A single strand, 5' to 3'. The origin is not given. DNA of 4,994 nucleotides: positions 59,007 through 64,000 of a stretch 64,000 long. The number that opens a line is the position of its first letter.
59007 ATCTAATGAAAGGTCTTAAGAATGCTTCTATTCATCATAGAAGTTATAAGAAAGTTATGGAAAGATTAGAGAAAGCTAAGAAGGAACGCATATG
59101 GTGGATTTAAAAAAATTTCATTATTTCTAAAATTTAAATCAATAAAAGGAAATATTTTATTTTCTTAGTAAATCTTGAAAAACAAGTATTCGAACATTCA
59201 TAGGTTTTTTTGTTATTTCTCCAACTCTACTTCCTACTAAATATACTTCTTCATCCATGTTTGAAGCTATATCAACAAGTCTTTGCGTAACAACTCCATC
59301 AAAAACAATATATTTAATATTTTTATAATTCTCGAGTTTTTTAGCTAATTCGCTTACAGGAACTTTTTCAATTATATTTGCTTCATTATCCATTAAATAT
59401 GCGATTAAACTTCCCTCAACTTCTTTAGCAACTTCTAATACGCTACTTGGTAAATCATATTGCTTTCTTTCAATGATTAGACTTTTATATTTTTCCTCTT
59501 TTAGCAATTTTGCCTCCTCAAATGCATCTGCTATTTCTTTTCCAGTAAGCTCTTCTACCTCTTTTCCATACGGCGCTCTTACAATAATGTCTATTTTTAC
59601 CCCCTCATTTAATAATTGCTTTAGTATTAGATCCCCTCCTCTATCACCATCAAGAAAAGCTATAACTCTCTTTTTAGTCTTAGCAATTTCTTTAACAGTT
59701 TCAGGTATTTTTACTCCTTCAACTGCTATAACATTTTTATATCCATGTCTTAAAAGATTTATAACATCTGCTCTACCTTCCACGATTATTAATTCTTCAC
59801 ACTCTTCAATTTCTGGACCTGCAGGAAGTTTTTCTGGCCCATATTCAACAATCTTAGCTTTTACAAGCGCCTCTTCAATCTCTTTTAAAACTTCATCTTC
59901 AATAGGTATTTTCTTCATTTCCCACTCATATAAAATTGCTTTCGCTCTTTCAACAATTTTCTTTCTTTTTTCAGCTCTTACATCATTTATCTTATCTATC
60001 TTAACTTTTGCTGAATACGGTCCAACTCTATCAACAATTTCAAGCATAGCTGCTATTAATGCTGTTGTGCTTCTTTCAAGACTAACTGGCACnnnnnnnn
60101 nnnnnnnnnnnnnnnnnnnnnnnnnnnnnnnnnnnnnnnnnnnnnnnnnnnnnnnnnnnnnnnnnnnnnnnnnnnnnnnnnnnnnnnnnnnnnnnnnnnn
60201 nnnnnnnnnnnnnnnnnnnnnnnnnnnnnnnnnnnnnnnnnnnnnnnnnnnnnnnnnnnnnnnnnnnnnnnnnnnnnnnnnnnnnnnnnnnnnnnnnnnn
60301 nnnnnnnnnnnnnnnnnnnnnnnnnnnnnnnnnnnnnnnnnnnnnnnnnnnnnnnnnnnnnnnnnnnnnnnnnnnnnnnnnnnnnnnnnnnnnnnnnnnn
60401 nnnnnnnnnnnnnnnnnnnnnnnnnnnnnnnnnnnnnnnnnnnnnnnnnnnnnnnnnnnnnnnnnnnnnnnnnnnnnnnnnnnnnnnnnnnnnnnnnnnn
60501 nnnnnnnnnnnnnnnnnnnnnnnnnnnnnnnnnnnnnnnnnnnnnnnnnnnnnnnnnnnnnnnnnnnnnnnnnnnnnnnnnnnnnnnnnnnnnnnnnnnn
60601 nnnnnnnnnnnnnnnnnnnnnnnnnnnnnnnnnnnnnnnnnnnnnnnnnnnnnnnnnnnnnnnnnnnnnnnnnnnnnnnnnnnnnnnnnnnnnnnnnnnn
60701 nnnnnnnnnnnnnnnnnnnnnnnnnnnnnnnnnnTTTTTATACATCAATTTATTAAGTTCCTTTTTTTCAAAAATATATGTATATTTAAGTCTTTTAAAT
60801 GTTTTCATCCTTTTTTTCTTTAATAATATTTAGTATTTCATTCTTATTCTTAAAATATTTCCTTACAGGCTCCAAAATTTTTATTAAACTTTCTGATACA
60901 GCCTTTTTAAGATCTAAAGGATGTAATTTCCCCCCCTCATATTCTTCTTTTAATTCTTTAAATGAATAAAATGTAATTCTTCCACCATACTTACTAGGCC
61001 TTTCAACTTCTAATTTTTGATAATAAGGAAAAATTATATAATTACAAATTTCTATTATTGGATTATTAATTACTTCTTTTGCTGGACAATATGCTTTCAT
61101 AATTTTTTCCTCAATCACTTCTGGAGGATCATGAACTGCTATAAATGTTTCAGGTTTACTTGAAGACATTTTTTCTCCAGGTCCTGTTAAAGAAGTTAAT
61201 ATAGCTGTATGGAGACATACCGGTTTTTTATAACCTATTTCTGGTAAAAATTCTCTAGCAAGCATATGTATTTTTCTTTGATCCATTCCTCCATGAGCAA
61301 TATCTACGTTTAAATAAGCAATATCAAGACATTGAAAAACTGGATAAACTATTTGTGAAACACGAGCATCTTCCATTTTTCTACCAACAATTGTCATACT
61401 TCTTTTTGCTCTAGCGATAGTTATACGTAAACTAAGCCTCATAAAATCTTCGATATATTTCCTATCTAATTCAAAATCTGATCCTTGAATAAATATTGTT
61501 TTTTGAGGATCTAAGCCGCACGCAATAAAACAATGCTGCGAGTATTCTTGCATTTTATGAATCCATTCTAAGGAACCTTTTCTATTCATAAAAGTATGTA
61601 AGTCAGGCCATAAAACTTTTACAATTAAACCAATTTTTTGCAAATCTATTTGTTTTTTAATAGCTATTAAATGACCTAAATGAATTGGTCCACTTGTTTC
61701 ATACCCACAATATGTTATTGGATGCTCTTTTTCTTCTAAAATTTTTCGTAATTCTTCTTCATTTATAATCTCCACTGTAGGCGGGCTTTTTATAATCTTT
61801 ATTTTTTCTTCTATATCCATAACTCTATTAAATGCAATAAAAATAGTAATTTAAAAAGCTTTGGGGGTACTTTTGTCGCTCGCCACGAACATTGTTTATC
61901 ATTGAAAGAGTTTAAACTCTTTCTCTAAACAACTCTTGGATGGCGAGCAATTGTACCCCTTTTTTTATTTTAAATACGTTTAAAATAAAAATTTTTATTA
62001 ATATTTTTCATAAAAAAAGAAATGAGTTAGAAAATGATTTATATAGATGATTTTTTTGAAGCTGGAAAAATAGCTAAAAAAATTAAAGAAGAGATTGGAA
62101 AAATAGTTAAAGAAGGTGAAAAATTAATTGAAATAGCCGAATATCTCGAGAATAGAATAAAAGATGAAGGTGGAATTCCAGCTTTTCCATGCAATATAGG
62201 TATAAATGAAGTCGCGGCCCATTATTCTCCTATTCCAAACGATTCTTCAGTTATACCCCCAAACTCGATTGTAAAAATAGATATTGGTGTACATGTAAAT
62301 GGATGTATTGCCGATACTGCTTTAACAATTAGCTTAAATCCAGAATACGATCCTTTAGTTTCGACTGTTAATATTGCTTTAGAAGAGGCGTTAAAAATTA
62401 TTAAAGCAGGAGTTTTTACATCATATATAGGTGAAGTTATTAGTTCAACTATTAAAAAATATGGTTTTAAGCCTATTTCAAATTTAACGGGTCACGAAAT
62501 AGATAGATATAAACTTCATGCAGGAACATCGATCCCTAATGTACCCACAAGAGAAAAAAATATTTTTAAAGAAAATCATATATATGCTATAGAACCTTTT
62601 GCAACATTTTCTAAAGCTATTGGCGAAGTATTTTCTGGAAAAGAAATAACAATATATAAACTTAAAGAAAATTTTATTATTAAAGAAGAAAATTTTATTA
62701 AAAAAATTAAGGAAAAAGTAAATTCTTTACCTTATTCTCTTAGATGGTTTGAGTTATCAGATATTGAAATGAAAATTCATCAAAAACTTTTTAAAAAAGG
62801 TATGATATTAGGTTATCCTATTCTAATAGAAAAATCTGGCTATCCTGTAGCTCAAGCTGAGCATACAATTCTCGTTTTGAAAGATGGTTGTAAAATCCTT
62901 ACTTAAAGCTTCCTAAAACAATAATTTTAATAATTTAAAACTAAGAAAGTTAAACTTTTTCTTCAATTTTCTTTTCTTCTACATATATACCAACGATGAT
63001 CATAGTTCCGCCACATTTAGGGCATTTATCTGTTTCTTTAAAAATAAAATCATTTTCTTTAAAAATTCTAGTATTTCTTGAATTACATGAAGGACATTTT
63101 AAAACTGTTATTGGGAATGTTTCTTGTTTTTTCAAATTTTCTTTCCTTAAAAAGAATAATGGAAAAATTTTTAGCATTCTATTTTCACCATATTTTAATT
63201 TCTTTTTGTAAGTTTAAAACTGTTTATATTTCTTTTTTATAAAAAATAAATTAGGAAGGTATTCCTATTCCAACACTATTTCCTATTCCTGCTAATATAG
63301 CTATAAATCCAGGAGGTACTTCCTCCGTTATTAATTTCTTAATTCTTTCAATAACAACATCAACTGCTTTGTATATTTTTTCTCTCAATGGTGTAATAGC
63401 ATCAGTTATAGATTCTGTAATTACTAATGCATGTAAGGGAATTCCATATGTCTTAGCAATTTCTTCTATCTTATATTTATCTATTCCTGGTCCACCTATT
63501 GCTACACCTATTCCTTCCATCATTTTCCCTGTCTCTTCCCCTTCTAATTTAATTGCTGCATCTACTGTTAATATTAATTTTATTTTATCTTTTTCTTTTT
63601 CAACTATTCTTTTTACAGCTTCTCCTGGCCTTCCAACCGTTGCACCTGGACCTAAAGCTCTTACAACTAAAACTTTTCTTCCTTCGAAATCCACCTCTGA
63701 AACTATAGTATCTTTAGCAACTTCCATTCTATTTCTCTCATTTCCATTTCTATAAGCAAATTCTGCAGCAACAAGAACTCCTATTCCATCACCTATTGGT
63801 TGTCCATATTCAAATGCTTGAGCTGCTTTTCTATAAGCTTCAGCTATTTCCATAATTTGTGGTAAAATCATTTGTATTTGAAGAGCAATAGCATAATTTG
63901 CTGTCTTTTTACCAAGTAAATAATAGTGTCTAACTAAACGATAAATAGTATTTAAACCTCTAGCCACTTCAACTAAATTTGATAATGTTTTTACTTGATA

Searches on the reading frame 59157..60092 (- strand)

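Call 60: search_protein_families(library=pfam, proteins=[window:59157-60092:-], max_evalue=0.01)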
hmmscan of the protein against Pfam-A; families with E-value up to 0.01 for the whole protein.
window:59157-60092:- (311 aa): 4 families
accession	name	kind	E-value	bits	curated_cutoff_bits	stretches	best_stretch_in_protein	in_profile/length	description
PF13662.12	Toprim_4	-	7.5e-12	45.8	25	1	100-168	2-82/85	Toprim domain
PF01751.28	Toprim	-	3e-09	37.3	23.1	1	100-163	1-79/96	Toprim domain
PF13155.12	Toprim_2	-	1.3e-07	32.3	22.1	1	102-174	1-79/88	Toprim-like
PF02608.20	Bmp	-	0.0007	19.1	24.1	1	253-297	79-125/301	ABC transporter substrate-binding protein PnrA-like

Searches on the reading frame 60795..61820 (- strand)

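Call 60: search_protein_families(library=pfam, proteins=[window:60795-61820:-], max_evalue=0.01)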
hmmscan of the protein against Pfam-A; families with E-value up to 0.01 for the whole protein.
window:60795-61820:- (341 aa): 1 family
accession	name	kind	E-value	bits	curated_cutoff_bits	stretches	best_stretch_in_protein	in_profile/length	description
PF00579.31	tRNA-synt_1b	-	6e-48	164.1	21.1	1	31-317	3-292/292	tRNA synthetases class I (W and Y)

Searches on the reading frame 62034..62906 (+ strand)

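Call 60: search_protein_families(library=pfam, proteins=[window:62034-62906:+], max_evalue=0.01)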
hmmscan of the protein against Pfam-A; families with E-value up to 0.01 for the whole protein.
window:62034-62906:+ (290 aa): 1 family
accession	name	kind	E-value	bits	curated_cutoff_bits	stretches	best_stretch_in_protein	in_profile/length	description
PF00557.29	Peptidase_M24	-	1.5e-28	100.4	23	1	9-194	5-193/208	Metallopeptidase family M24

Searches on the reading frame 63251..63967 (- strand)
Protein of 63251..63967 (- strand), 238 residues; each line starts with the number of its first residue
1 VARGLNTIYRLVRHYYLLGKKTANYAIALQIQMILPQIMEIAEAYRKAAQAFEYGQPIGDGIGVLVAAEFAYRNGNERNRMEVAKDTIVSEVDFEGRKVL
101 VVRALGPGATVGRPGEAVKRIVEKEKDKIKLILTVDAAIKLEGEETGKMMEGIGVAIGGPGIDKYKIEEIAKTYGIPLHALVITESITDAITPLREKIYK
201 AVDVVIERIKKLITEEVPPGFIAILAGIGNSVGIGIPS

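Call 64: search_protein_families(library=pfam, proteins=[window:63251-63967:-], max_evalue=0.001)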
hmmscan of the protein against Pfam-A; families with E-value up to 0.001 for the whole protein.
window:63251-63967:- (238 aa): 2 families
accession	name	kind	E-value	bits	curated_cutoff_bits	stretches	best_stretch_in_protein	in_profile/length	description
PF23542.1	DUF1512_C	-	1.9e-61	207.4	25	1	58-234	1-174/175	Domain of unknown function (DUF1512) C-terminal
PF07431.17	DUF1512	-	1.9e-20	73.7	25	1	2-52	125-175/177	Protein of unknown function (DUF1512) N-terminal domain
